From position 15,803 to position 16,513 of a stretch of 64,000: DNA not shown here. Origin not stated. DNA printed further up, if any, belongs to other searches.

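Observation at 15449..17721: FolK ORF runs in frame into a BCCP-like domain that lacks the biotinyl-lysine, directly upstream of accC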

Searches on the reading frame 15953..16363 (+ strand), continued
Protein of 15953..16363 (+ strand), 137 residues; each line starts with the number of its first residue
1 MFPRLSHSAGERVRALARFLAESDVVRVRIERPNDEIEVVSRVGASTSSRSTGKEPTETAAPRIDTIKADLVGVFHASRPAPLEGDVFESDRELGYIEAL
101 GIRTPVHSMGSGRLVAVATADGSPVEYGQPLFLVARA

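Call 42: fold_search(model_id=the predicted structure, library=pdb)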
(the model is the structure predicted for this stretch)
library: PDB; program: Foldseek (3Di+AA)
matches with E <= 10: 310; with E <= 0.001: 19
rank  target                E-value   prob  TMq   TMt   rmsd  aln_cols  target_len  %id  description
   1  1bdo                  4.1e-05  1.00  0.47  0.79   2.4        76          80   24  STRUCTURE OF THE BIOTINYL DOMAIN OF ACETYL-COENZYME A CARBOXYLASE DETERMINED BY MAD PHASING (released 1996-08-01)
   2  9yx2_A                4.8e-05  1.00  0.47  0.11  18.6       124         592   18  Structure of the long chain acyl-CoA carboxylase complex from Mycobacterium smegmatis with ATP, bicarbonate, and propi (released 2025-11-26)
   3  9yx1_A                7.0e-05  1.00  0.47  0.13  17.3       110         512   17  Structure of the long chain acyl-CoA carboxylase complex from Mycobacterium smegmatis (released 2025-11-26)
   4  9yx1_Q                9.2e-05  1.00  0.47  0.13  17.9       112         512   18  Structure of the long chain acyl-CoA carboxylase complex from Mycobacterium smegmatis (released 2025-11-26)
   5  9a87                  1.6e-04  1.00  0.46  0.78   2.4        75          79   32  The structure of C-terminal domain of the Arabidopsis BCCP1 (released 2025-04-09)
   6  4rcn_A                2.4e-04  1.00  0.49  0.07   9.8        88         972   22  Structure and function of a single-chain, multi-domain long-chain acyl-coa carboxylase (released 2014-11-05)
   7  5gua                  2.5e-04  1.00  0.48  0.89   1.4        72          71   21  Structure of biotin carboxyl carrier protein from pyrococcus horikoshi OT3 (delta N79) A138Y mutant (released 2017-08-30)
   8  4hr7_G                3.7e-04  1.00  0.46  0.80   2.5        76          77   24  Crystal Structure of Biotin Carboxyl Carrier Protein-Biotin Carboxylase Complex from E.coli (released 2013-03-13)
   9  4rcn_B                3.9e-04  1.00  0.49  0.07  10.1        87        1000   22  Structure and function of a single-chain, multi-domain long-chain acyl-coa carboxylase (released 2014-11-05)
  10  2evb                  4.1e-04  1.00  0.47  0.84   1.6        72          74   21  Structure of Biotin Carboxyl Carrier Protein (74Val start) from Pyrococcus horikoshi OT3 Ligand Free Form I (released 2006-05-01)
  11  2ejf_C                4.5e-04  1.00  0.45  0.87   1.4        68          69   22  Crystal Structure Of The Biotin Protein Ligase (Mutations R48A and K111A) and Biotin Carboxyl Carrier Protein Complex  (released 2008-03-18)
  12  4hr7_D                5.9e-04  1.00  0.46  0.79   2.5        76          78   24  Crystal Structure of Biotin Carboxyl Carrier Protein-Biotin Carboxylase Complex from E.coli (released 2013-03-13)
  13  5gu8                  5.9e-04  1.00  0.44  0.82   1.7        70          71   21  Structure of biotin carboxyl carrier protein from pyrococcus horikoshi OT3 (delta N79) wild type (released 2017-08-30)
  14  6ybq_K                6.6e-04  1.00  0.46  0.31  14.4       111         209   14  Engineered glycolyl-CoA carboxylase (quintuple mutant) with bound CoA (released 2020-10-28)
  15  3va7                  7.4e-04  1.00  0.47  0.06  11.9        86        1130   19  Crystal structure of the Kluyveromyces lactis Urea Carboxylase (released 2012-02-01)
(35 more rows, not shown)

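Call 68: find_encoding_contigs(protein=P0085, flank=10000, max_places=1)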
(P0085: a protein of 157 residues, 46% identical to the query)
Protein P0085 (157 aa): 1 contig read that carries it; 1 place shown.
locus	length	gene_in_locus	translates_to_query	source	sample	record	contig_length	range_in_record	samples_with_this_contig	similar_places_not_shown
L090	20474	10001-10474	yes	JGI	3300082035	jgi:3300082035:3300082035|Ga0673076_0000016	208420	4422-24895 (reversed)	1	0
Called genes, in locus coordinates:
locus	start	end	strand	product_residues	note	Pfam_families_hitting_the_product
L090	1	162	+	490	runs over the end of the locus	PF25145:NfeD1b_N, PF24961:NfeD_membrane, PF01957:NfeD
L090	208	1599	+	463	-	PF03952:Enolase_N, PF00113:Enolase_C, PF13378:MR_MLE_C (weak)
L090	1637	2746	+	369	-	PF00044:Gp_dh_N, PF02800:Gp_dh_C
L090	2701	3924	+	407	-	PF00162:PGK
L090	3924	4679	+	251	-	PF00121:TIM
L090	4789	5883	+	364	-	PF02481:DNA_processg_A, PF17782:WHD_DprA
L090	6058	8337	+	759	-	PF01751:Toprim, PF01131:Topoisom_bac, PF01396:Zn_ribbon_Top1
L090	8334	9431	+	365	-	PF01321:Creatinase_N, PF00557:Peptidase_M24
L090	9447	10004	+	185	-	PF08207:EFP_N, PF01132:EFP, PF09285:Elong-fact-P_C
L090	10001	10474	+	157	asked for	PF00364:Biotin_lipoyl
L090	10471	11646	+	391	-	PF13742:tRNA_anti_2, PF01336:tRNA_anti-codon, PF02601:Exonuc_VII_L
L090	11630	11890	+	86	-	PF02609:Exonuc_VII_S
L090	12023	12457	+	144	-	PF02681:DUF212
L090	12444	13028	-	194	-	PF04203:Sortase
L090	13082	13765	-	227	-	PF13280:WYL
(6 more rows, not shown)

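Call 69: find_encoding_contigs(protein=P0081, flank=10000, max_places=1)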
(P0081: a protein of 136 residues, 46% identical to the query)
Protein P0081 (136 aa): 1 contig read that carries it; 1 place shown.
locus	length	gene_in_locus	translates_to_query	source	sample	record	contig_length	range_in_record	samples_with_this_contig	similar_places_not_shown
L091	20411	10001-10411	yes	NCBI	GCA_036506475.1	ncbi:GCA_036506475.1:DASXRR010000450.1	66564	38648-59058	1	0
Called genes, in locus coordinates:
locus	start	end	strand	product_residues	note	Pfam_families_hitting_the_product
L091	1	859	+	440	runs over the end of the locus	PF03952:Enolase_N, PF00113:Enolase_C, PF13378:MR_MLE_C (weak)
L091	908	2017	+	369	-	PF00044:Gp_dh_N, PF02800:Gp_dh_C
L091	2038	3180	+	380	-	PF00162:PGK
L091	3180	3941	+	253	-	PF00121:TIM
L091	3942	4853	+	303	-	PF01636:APH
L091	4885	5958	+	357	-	PF02481:DNA_processg_A, PF17782:WHD_DprA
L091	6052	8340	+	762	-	PF01751:Toprim, PF01131:Topoisom_bac, PF01396:Zn_ribbon_Top1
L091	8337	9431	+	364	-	PF01321:Creatinase_N, PF00557:Peptidase_M24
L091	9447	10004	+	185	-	PF08207:EFP_N, PF01132:EFP, PF09285:Elong-fact-P_C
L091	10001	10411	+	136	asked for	PF00364:Biotin_lipoyl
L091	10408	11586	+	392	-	PF13742:tRNA_anti_2, PF01336:tRNA_anti-codon, PF02601:Exonuc_VII_L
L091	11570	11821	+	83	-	PF02609:Exonuc_VII_S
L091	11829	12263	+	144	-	PF02681:DUF212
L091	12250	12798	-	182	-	PF04203:Sortase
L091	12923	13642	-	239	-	PF13280:WYL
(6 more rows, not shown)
